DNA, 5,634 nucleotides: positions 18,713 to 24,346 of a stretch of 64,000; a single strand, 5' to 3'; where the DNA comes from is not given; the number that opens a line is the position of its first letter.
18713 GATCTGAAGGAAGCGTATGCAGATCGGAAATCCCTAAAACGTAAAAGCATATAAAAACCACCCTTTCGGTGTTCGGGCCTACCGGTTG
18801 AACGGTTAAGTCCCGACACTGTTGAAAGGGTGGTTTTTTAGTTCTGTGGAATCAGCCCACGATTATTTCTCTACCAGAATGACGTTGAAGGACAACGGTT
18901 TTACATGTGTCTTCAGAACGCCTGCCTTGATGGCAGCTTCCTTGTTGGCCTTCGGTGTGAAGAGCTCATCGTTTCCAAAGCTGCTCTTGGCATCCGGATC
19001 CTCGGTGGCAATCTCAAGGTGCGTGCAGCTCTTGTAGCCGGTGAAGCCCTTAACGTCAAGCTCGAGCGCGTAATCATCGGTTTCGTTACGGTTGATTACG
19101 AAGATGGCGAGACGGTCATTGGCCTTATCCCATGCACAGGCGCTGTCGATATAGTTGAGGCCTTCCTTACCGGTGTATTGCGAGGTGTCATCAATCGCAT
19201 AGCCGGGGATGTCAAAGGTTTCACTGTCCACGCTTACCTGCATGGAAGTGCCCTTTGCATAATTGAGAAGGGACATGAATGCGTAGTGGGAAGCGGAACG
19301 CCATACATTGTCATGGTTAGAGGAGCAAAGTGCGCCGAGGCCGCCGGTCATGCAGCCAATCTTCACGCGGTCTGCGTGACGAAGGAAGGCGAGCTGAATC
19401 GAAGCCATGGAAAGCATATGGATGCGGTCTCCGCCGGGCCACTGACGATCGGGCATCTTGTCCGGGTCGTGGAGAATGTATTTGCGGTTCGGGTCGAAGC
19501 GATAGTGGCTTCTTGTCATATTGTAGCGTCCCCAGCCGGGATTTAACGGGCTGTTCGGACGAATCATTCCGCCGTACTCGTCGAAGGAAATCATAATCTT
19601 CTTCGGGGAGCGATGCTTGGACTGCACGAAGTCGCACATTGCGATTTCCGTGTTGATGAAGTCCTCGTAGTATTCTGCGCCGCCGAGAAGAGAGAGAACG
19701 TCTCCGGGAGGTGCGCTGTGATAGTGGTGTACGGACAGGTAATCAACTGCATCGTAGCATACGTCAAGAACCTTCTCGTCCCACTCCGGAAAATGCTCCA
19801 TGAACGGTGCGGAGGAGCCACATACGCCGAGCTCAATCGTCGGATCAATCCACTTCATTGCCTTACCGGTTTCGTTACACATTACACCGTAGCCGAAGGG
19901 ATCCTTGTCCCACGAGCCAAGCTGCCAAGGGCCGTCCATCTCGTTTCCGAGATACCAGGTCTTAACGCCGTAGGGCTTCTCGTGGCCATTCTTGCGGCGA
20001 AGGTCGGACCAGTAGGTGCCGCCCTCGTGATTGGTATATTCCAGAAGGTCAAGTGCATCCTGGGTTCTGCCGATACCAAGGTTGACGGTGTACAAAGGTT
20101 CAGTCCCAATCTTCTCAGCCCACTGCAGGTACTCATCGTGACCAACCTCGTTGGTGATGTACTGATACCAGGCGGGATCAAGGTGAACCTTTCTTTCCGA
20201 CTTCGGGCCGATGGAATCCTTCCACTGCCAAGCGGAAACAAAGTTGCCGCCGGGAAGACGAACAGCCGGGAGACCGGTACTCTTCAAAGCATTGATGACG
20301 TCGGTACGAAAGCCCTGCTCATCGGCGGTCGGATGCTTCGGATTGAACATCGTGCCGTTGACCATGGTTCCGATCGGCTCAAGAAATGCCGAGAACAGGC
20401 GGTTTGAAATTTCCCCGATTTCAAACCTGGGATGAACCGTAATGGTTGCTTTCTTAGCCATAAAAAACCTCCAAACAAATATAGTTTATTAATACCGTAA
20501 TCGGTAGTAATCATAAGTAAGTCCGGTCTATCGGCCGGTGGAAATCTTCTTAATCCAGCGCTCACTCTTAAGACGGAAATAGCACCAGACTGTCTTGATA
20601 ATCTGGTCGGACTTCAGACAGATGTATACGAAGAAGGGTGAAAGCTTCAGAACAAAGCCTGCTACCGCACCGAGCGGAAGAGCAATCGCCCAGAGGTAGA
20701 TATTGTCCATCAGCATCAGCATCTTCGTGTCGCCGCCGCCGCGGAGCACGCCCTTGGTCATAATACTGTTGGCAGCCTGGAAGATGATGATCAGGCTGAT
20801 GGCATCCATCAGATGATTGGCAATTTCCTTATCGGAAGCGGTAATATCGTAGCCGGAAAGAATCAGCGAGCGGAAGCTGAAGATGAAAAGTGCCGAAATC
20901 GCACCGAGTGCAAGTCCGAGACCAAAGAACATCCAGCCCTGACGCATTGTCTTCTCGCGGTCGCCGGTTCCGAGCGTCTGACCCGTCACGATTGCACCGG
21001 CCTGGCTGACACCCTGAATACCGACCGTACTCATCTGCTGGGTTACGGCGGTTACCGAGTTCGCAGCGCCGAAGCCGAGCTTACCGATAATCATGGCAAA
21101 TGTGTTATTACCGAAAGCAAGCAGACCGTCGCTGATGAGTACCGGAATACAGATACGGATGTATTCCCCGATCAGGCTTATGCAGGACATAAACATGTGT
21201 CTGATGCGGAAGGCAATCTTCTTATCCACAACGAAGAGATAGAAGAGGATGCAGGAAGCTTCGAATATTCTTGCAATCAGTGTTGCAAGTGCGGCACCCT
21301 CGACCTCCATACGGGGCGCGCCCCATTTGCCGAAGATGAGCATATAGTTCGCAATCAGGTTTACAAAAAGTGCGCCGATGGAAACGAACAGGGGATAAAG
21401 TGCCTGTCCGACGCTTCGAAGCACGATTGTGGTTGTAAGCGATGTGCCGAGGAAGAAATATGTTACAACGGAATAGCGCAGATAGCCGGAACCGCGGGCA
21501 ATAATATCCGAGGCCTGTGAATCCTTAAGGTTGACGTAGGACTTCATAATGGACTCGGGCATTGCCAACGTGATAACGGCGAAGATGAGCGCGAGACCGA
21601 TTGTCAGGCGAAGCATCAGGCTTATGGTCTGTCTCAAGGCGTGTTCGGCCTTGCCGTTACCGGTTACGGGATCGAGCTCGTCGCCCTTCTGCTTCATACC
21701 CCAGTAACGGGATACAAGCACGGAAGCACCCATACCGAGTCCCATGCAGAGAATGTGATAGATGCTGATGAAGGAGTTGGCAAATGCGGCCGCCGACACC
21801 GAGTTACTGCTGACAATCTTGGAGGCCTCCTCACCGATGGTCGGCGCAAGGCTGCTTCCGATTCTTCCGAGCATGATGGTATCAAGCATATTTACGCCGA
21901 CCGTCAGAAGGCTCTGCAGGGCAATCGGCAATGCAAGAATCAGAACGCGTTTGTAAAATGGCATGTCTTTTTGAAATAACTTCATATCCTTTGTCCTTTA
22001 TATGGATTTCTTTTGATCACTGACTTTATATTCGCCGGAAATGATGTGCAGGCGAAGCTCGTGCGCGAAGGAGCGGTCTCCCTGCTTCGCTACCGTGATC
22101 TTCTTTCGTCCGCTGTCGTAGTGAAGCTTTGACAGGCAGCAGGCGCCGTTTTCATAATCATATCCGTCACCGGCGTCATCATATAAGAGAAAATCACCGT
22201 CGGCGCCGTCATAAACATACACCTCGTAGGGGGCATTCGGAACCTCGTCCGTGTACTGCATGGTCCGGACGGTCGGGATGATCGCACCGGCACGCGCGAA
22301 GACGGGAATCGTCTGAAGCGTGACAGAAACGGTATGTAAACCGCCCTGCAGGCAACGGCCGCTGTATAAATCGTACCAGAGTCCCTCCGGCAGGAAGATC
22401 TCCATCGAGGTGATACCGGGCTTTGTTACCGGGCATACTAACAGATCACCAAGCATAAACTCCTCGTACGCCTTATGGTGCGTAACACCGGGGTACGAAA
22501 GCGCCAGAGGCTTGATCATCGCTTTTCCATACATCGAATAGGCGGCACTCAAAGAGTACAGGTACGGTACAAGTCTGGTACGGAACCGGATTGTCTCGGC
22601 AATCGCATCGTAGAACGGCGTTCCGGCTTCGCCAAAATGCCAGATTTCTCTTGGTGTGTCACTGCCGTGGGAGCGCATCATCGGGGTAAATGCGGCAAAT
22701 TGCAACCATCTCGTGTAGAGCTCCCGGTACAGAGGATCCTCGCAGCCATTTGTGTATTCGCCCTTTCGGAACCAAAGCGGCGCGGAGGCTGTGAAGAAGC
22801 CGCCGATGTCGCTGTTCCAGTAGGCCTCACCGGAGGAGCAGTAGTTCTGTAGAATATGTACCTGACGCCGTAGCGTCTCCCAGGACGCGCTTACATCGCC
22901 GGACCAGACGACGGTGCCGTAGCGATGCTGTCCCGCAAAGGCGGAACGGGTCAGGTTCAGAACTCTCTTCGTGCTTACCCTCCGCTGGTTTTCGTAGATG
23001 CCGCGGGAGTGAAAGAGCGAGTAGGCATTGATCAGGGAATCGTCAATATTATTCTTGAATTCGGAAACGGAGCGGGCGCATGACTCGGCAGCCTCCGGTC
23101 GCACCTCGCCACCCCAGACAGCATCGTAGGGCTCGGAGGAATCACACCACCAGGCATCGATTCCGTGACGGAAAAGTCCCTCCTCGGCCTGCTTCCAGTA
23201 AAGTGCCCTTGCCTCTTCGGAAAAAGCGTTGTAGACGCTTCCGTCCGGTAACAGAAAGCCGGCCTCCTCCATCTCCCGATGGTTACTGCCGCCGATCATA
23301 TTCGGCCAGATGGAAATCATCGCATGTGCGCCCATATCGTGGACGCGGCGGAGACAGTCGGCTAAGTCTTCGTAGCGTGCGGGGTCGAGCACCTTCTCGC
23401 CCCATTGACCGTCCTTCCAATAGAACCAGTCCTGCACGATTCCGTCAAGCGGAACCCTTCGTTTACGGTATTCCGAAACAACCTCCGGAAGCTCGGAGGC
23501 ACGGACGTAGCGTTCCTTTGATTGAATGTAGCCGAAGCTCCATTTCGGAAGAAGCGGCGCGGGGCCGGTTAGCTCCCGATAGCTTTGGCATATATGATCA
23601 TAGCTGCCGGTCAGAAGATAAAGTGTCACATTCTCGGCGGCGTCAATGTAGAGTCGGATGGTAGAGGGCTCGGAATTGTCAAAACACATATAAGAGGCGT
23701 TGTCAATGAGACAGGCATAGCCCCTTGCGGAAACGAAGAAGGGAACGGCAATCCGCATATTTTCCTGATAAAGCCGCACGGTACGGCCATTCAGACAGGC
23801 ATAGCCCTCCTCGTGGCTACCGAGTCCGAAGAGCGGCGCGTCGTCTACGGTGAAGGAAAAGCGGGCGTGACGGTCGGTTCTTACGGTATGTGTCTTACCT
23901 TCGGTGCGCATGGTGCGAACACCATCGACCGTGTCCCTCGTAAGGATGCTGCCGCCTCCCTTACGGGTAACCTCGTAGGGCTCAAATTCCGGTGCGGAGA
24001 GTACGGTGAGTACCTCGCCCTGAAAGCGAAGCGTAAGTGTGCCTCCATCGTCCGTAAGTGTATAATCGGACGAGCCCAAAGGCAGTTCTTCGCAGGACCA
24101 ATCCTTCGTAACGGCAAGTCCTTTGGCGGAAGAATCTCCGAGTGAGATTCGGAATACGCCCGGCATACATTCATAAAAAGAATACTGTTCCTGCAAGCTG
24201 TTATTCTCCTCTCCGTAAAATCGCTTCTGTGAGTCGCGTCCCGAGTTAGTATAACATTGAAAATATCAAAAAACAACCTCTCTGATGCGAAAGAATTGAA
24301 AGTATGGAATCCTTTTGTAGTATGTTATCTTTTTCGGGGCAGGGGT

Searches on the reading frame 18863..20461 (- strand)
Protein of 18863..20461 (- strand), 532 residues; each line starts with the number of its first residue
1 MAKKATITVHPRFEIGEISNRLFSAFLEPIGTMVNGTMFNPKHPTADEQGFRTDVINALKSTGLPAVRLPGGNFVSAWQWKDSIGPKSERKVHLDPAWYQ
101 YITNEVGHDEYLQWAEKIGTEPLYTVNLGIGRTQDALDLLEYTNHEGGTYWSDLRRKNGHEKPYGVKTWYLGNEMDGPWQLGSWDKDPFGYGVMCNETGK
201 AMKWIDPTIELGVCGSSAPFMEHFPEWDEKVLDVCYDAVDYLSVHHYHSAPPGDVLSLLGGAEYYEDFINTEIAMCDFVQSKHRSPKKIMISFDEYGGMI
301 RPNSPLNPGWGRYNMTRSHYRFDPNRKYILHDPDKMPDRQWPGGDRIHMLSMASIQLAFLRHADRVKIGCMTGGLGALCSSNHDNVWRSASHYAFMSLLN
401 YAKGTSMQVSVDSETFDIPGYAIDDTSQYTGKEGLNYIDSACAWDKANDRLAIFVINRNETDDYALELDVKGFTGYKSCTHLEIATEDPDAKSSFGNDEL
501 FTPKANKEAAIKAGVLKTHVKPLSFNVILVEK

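Call 8: search_protein_families(library=pfam, proteins=[window:18863-20461:-])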
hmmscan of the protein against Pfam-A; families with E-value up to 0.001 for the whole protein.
window:18863-20461:- (532 aa): 2 families
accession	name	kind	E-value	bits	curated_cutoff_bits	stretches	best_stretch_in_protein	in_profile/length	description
PF06964.18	Alpha-L-AF_C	-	2.4e-16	60.8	27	1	350-524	25-165/165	Alpha-L-arabinofuranosidase C-terminal domain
PF22848.2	ASD1_dom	-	5.8e-10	39.6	22.2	1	74-130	24-79/239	Alpha-L-arabinofuranosidase 1 domain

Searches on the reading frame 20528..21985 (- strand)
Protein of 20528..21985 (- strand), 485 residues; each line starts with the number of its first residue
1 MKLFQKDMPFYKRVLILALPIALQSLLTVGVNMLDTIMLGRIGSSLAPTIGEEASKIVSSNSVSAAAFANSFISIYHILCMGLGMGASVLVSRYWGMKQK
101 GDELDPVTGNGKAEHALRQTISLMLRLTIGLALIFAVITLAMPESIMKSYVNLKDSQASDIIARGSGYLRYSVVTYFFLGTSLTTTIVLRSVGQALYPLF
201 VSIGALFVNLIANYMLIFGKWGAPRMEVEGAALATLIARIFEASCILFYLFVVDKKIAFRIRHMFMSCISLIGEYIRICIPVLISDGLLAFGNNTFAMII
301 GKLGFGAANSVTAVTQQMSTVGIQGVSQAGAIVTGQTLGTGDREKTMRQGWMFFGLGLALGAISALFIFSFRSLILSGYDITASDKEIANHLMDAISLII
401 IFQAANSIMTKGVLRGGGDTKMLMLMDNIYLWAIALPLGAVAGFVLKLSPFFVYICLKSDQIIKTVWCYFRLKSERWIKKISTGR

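Call 45: search_protein_families(library=pfam, proteins=[window:20528-21985:-])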
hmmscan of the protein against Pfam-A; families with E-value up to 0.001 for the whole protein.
window:20528-21985:- (485 aa): 1 family
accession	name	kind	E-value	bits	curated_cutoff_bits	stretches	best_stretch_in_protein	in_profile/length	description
PF01554.23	MatE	-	5.3e-28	98.2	24.9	3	288-438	8-158/161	MatE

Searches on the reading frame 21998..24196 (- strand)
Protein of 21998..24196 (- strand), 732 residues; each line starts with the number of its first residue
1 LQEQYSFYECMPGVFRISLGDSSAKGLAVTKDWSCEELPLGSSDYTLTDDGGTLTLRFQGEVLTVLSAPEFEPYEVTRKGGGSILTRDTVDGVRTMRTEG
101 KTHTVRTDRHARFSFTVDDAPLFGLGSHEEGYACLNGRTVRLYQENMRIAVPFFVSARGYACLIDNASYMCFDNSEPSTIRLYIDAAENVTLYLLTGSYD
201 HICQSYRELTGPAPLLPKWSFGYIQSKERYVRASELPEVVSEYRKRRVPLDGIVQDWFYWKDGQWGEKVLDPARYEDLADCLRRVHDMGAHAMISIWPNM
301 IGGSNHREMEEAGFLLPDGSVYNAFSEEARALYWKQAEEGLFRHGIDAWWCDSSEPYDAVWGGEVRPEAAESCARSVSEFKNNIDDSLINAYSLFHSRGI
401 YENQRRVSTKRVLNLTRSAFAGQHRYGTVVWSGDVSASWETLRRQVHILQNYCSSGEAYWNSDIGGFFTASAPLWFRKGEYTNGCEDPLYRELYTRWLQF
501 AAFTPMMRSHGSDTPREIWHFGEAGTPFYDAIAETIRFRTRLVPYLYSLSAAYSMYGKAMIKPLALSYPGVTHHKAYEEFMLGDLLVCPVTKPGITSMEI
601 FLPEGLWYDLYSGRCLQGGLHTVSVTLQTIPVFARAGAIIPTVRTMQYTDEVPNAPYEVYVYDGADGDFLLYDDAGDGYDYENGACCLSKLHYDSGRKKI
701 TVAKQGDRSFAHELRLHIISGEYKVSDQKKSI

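Call 45: search_protein_families(library=pfam, proteins=[window:21998-24196:-])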
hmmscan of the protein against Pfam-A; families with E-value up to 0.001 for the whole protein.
window:21998-24196:- (732 aa): 4 families
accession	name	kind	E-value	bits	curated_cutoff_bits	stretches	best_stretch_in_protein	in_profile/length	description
PF01055.32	Glyco_hydro_31_2nd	-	5.4e-82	276.2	23.5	1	214-549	2-328/328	Glycosyl hydrolases family 31 TIM-barrel domain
PF21365.3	Glyco_hydro_31_3rd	-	1.7e-17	64.1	24.4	1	557-640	1-87/87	Glycosyl hydrolase family 31 C-terminal domain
PF17137.9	DUF5110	-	2.5e-10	40.7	27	1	657-707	2-54/71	Domain of unknown function (DUF5110)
PF13802.12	Gal_mutarotas_2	-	3.7e-06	27.8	27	1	10-173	7-184/184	Glycosyl hydrolase 31 N-terminal galactose mutarotase-like domain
